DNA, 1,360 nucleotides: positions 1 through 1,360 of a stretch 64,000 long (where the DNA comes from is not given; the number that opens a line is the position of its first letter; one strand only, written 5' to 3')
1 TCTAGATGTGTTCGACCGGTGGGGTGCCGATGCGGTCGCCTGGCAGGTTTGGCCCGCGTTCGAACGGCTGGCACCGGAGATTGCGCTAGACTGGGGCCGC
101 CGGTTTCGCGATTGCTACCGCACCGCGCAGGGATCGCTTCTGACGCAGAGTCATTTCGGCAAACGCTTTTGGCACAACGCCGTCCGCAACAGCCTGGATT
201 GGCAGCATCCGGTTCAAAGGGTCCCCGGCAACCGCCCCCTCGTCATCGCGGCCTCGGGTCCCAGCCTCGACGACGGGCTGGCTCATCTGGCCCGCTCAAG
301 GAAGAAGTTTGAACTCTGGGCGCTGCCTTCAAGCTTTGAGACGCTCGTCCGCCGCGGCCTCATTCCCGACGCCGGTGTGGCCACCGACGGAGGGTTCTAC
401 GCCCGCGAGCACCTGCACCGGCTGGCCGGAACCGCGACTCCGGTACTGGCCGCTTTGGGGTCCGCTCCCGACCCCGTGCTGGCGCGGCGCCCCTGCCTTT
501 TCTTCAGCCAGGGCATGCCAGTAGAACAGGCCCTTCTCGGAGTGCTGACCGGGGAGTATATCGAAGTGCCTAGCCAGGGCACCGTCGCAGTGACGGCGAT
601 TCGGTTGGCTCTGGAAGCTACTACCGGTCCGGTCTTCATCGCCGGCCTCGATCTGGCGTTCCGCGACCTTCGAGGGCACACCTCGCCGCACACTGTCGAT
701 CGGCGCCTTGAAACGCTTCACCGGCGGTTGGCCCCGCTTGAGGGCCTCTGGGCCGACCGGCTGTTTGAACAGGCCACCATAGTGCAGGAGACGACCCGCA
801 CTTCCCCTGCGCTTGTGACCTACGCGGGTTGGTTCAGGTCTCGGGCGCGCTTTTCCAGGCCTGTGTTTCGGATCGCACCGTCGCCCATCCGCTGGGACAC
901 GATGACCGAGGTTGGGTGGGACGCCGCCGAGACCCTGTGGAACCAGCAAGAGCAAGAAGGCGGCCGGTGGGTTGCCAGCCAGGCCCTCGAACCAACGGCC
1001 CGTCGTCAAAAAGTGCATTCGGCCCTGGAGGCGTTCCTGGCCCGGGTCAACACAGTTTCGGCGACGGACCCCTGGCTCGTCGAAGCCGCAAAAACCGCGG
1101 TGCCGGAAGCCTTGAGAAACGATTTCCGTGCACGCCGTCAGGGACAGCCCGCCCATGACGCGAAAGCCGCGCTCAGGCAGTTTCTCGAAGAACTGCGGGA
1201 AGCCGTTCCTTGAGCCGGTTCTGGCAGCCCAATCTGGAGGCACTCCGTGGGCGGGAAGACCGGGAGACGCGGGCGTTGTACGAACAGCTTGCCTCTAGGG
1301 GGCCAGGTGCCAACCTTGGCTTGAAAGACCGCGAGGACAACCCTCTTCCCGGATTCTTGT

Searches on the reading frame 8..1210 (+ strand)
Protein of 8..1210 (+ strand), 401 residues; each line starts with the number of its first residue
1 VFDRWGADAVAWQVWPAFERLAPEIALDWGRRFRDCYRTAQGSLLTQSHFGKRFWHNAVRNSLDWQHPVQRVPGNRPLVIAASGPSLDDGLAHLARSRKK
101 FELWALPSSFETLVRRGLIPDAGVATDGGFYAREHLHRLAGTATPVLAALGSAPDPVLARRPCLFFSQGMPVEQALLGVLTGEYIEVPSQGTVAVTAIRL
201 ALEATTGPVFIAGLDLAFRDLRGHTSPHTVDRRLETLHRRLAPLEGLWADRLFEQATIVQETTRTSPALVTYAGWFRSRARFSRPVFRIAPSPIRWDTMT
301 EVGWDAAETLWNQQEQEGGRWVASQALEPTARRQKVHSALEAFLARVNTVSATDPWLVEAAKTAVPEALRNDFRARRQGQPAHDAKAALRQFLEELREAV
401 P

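Call 90: search_protein_families(library=pfam, alignment_id=A5, max_evalue=0.00001)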
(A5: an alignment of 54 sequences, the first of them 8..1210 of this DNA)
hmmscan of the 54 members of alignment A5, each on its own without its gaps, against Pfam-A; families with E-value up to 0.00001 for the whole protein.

A. member 1, window:8-1210:+ (401 aa): 1 family
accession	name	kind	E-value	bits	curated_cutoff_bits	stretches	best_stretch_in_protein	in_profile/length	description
PF01973.23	MptE-like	-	7.8e-18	65.3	34.6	1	67-220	13-170/171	6-hydroxymethylpterin diphosphokinase MptE-like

B. families by the number of members that match (of 54 scanned): 75 families (the first 25 are shown)
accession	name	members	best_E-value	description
PF00288.32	GHMP_kinases_N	3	4.6e-09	GHMP kinases N terminal domain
PF00528.27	BPD_transp_1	2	2.3e-44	Binding-protein-dependent transport system inner membrane component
PF00005.33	ABC_tran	2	6.5e-35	ABC transporter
PF01973.23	MptE-like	2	7.8e-18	6-hydroxymethylpterin diphosphokinase MptE-like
PF02347.22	GDC-P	1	1.5e-180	Glycine cleavage system P-protein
PF00728.28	Glyco_hydro_20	1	9.2e-97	Glycosyl hydrolase family 20, catalytic domain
PF07733.18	DNA_pol3_alpha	1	2.5e-96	Bacterial DNA polymerase III alpha NTPase domain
PF01571.26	GCV_T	1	1.2e-88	Aminomethyltransferase folate-binding domain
PF00496.27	SBP_bac_5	1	1.3e-84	Bacterial extracellular solute-binding proteins, family 5 Middle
PF16811.11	TAtT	1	1e-82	TRAP transporter T-component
PF00368.23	HMG-CoA_red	1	1.2e-82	Hydroxymethylglutaryl-coenzyme A reductase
PF06808.19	DctM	1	1.9e-69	Tripartite ATP-independent periplasmic transporter, DctM component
PF03054.22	tRNA_Me_trans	1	1.9e-63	tRNA methyl transferase HUP domain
PF17657.6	DNA_pol3_finger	1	9.2e-62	Bacterial DNA polymerase III alpha subunit finger domain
PF02811.25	PHP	1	6.7e-59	PHP domain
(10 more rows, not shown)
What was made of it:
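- On Plasmid/phage iterons (replication origin): The window's top Pfam families are housekeeping (call 90).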
